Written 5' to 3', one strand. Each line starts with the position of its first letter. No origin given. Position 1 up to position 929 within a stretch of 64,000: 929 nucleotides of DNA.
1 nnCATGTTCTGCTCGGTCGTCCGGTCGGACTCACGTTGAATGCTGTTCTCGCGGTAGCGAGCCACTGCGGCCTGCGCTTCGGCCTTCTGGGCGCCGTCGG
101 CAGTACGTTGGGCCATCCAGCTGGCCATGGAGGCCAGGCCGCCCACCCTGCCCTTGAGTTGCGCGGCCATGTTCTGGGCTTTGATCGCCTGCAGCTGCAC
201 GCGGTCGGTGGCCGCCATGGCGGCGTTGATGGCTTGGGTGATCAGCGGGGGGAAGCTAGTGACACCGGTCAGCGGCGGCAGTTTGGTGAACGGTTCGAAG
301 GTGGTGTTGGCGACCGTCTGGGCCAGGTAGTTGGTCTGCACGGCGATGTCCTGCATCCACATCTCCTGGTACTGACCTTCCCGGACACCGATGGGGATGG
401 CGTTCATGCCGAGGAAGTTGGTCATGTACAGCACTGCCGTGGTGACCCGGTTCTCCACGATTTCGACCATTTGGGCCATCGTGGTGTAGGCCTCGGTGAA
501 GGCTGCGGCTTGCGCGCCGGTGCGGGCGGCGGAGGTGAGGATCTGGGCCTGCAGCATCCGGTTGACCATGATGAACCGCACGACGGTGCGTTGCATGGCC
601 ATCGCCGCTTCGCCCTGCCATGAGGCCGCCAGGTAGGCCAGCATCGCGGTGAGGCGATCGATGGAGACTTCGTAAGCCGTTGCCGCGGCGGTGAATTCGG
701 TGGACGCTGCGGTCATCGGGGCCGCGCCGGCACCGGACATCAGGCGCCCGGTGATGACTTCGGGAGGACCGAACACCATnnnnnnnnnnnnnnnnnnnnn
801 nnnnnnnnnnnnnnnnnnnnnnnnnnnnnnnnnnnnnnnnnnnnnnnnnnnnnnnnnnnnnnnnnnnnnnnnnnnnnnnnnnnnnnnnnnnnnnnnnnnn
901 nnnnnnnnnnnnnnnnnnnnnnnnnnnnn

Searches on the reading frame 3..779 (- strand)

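Call 14: search_protein_families(library=pfam, proteins=[window:3-779:-])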
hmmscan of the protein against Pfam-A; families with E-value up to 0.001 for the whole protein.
window:3-779:- (259 aa): 1 family
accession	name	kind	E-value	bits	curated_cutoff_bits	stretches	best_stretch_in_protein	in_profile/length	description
PF00823.25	PPE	-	1.9e-32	113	26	1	5-157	6-159/165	PPE family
